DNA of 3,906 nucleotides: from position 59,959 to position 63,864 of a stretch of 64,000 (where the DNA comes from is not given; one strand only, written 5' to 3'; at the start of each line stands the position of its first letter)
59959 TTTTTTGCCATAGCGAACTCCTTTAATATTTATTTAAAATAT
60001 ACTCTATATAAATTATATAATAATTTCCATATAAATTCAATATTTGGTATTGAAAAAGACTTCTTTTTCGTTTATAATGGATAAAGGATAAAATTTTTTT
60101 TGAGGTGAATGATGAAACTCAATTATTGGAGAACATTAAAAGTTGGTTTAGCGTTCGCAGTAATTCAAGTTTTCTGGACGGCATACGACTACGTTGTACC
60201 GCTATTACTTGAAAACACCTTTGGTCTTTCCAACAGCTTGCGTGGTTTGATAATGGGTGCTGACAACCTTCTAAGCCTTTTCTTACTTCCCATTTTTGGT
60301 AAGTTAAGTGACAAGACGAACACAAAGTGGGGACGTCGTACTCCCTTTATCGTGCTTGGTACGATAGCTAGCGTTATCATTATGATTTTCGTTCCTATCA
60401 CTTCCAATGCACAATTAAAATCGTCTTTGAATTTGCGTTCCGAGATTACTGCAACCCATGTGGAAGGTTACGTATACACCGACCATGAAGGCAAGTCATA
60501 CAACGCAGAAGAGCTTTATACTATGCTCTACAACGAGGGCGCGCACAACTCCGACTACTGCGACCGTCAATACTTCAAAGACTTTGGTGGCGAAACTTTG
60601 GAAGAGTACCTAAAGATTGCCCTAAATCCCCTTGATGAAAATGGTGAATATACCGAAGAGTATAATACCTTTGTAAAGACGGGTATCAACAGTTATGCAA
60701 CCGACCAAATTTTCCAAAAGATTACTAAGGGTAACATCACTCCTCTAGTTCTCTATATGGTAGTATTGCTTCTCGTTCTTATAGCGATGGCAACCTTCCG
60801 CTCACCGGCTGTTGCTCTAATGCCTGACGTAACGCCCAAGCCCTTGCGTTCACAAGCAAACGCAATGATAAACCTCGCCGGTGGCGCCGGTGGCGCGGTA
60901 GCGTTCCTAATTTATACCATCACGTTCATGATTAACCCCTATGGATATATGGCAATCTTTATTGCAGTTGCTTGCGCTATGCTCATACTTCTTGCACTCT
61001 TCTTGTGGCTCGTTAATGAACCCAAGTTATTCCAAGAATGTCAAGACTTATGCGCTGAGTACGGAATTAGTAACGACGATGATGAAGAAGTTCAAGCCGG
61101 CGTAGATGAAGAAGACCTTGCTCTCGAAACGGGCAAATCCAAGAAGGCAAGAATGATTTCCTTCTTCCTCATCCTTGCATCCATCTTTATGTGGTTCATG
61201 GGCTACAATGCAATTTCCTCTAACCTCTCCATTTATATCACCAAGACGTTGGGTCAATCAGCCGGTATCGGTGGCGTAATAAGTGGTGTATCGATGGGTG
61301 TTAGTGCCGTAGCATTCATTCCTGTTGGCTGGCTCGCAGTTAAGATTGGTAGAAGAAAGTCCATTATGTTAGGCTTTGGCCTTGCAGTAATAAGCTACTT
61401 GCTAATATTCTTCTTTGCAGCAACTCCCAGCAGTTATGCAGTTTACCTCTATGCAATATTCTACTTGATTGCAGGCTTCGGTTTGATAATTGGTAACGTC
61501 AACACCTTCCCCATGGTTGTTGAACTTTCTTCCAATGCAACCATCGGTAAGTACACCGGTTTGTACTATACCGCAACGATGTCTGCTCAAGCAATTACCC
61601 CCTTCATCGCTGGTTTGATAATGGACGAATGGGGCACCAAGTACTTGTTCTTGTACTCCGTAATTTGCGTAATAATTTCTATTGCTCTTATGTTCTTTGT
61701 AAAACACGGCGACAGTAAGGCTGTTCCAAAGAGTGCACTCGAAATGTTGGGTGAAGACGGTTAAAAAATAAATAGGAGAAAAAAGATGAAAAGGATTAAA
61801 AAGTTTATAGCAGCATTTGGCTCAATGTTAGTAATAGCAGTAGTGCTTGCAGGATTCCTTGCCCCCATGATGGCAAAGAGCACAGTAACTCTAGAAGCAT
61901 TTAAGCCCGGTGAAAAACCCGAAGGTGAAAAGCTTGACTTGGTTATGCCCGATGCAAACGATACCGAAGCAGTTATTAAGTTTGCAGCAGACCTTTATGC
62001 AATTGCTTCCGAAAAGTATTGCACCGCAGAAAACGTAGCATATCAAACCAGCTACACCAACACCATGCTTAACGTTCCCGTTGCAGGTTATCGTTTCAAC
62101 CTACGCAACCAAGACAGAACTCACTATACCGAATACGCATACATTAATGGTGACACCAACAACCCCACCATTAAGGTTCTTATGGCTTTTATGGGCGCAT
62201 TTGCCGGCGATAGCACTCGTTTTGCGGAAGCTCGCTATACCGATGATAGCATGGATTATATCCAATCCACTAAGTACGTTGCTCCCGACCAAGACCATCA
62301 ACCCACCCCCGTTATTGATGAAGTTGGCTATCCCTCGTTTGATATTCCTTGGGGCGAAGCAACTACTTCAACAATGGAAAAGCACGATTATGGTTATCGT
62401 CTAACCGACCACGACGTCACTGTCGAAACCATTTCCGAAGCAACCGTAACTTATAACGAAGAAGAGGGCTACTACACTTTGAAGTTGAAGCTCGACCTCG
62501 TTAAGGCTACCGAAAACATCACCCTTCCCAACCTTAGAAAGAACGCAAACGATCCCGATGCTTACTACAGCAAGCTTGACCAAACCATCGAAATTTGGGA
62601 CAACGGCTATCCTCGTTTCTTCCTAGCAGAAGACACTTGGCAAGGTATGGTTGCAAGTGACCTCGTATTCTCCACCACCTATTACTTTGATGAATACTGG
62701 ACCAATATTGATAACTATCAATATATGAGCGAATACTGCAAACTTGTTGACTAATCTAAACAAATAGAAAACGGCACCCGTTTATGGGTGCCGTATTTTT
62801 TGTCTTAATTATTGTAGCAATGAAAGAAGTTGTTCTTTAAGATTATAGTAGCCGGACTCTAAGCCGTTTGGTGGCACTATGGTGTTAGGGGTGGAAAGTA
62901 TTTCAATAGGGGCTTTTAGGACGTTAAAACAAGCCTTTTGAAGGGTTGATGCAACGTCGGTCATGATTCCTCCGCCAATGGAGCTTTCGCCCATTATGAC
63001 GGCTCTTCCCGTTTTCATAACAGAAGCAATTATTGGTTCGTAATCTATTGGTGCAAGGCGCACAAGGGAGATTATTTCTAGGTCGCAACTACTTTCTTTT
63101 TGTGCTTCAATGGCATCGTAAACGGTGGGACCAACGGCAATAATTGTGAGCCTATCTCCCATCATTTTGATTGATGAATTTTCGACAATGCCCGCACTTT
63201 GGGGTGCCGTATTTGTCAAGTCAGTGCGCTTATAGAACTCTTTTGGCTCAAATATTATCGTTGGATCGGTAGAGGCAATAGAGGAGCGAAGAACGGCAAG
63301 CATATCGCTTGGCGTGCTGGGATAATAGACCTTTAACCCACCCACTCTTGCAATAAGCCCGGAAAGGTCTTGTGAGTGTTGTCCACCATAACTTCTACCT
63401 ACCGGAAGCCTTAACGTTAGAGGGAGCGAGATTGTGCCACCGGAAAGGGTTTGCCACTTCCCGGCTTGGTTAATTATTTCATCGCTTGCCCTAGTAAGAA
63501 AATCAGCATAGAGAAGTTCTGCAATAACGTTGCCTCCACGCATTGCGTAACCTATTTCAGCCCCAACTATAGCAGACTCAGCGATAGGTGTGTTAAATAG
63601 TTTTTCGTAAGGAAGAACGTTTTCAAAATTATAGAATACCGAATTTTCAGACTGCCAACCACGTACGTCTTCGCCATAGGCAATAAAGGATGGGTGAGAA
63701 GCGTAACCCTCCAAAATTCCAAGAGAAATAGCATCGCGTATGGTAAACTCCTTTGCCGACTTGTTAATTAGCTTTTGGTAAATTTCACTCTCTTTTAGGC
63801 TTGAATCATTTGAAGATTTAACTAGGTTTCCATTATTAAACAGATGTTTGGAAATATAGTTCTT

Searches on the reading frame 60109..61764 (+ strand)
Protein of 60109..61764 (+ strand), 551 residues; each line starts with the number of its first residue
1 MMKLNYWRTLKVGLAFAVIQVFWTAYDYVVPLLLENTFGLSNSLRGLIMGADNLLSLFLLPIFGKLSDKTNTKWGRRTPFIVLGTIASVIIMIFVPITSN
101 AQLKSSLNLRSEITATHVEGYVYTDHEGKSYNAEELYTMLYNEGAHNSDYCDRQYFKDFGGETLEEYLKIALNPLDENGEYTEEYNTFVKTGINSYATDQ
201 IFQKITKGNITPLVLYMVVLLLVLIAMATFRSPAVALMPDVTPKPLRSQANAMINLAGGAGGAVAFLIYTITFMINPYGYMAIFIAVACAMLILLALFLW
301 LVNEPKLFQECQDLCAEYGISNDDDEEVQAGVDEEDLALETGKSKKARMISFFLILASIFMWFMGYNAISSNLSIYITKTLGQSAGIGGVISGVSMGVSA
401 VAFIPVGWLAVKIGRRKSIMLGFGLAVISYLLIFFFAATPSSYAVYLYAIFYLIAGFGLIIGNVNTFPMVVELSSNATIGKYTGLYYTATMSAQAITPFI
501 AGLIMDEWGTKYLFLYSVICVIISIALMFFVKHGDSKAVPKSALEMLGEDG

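Call 58: search_protein_families(library=pfam, proteins=[window:60109-61764:+], max_evalue=0.00001)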
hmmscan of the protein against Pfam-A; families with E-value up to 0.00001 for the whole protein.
window:60109-61764:+ (551 aa): 3 families
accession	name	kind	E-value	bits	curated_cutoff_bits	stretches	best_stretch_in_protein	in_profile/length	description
PF07690.21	MFS_1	-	1.9e-46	159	33.4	3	215-492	87-341/347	Major Facilitator Superfamily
PF00083.30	Sugar_tr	-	3.2e-15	56.4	22.3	1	232-532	121-438/452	Sugar (and other) transporter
PF13347.12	MFS_2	-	3.4e-15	55.9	27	1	18-98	8-90/427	MFS/sugar transport protein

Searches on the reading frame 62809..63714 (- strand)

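Call 58: search_protein_families(library=pfam, proteins=[window:62809-63714:-], max_evalue=0.00001)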
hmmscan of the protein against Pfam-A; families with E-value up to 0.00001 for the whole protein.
window:62809-63714:- (301 aa): 2 families
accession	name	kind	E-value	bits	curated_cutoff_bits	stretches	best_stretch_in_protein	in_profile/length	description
PF02779.29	Transket_pyr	-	1.2e-23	84.1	27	1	7-161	20-172/174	Transketolase, pyrimidine binding domain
PF02780.25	Transketolase_C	-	4.6e-19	69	25.9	1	183-281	6-107/124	Transketolase, C-terminal domain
